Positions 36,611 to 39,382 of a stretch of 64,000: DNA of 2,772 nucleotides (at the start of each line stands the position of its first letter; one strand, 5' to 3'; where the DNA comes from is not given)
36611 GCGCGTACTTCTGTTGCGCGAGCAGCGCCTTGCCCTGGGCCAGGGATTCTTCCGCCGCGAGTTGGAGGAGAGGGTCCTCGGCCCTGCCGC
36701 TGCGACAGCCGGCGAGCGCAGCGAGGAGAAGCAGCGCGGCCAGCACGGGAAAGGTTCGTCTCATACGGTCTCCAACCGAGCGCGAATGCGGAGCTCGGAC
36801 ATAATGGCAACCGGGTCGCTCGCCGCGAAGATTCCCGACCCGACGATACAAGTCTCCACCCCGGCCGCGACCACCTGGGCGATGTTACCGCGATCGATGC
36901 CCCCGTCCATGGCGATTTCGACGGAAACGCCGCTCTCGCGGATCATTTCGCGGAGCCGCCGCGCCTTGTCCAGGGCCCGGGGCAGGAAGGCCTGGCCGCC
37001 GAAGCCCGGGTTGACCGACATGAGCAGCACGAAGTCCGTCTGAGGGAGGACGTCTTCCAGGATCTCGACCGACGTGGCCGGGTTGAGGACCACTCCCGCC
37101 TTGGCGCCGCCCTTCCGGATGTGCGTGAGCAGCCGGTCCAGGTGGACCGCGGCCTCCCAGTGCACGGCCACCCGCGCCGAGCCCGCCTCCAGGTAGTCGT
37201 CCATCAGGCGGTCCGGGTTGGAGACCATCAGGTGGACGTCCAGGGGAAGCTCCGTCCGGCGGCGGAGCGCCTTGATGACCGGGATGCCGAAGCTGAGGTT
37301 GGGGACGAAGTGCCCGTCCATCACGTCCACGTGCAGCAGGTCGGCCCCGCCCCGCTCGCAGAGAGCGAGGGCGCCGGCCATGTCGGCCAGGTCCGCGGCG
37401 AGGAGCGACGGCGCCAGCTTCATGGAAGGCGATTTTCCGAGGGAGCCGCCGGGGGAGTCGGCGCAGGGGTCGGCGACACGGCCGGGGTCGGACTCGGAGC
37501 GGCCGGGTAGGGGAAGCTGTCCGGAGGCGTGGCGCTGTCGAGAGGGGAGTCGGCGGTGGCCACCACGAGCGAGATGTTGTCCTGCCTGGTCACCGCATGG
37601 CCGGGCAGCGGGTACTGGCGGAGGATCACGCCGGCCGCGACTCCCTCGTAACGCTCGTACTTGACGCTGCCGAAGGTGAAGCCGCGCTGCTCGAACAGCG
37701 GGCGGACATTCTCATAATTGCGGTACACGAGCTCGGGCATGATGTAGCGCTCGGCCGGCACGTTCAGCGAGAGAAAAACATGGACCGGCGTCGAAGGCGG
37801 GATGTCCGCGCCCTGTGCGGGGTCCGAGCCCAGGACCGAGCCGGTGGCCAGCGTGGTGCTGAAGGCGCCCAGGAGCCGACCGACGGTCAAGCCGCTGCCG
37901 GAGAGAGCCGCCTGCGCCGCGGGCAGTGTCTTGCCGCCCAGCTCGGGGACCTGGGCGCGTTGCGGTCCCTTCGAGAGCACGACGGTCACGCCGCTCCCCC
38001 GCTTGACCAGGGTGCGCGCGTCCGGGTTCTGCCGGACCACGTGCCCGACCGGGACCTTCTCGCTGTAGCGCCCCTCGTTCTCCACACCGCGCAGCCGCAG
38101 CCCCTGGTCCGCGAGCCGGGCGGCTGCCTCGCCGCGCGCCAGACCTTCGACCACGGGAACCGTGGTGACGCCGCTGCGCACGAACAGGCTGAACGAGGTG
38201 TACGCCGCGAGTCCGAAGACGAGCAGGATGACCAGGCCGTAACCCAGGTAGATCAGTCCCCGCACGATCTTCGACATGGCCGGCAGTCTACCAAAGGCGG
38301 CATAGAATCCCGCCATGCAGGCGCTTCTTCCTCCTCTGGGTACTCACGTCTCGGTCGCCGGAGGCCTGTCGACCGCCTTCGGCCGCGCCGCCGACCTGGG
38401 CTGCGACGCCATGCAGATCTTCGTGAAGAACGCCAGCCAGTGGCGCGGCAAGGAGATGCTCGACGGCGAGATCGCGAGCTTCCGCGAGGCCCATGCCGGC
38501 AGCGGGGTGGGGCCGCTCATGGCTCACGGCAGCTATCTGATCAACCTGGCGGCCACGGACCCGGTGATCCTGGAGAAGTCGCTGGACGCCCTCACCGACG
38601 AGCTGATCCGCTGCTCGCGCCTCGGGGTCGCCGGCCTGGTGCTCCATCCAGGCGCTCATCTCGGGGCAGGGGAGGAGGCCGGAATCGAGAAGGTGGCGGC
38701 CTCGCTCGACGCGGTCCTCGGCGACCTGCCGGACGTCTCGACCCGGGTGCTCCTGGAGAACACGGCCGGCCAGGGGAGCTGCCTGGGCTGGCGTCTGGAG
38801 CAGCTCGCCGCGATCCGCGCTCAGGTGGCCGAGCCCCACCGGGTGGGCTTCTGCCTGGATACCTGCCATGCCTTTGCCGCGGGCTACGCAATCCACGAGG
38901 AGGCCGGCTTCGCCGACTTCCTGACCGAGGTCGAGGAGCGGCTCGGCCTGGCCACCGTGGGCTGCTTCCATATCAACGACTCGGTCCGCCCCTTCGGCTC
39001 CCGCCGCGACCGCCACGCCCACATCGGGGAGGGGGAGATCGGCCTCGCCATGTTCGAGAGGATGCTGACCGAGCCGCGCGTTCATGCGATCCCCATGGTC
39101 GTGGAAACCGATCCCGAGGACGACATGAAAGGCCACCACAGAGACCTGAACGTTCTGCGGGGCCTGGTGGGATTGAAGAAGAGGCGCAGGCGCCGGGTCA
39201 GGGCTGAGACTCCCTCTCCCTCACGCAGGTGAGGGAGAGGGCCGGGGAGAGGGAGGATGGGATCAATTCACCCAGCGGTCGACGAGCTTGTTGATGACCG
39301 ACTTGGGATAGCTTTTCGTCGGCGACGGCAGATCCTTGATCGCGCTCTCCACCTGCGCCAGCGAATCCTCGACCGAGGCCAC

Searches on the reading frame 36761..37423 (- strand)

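Call 79: search_protein_families(library=pfam, proteins=[window:36761-37423:-], max_evalue=0.0001)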
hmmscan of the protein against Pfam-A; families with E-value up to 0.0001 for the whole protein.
window:36761-37423:- (220 aa): 1 family
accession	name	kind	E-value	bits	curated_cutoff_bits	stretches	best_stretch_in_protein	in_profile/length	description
PF00834.25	Ribul_P_3_epim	-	5e-73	245.2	21.1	1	2-199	1-198/198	Ribulose-phosphate 3 epimerase family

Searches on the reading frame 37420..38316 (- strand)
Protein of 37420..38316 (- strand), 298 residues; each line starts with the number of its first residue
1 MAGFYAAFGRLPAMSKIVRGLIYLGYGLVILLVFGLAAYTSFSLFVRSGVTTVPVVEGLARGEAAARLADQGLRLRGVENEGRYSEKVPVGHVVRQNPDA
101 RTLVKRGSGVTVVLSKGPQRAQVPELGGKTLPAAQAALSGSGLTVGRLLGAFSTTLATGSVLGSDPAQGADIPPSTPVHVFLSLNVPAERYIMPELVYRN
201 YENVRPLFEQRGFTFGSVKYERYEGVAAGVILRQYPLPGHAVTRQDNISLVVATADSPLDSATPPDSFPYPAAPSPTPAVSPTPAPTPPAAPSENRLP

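Call 79: search_protein_families(library=pfam, proteins=[window:37420-38316:-], max_evalue=0.0001)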
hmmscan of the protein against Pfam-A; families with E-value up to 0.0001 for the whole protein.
window:37420-38316:- (298 aa): 1 family
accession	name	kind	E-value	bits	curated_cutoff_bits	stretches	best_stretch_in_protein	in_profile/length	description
PF03793.24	PASTA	-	1.4e-30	105.4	23.2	3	52-116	2-64/64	PASTA domain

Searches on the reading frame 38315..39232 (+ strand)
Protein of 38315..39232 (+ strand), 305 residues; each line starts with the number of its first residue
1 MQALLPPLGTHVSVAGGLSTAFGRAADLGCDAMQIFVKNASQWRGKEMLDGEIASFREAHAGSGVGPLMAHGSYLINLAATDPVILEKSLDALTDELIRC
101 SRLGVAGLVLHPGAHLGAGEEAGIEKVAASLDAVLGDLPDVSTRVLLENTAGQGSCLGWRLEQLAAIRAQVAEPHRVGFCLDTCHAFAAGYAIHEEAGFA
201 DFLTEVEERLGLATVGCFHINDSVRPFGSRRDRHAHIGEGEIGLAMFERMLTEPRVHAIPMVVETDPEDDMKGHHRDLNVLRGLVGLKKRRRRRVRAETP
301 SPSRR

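Call 79: search_protein_families(library=pfam, proteins=[window:38315-39232:+], max_evalue=0.0001)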
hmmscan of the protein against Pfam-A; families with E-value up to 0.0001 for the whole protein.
window:38315-39232:+ (305 aa): 1 family
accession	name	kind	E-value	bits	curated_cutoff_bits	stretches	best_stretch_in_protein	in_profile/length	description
PF01261.30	AP_endonuc_2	-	2.4e-48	165.5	31.1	1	23-272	2-237/249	Xylose isomerase-like TIM barrel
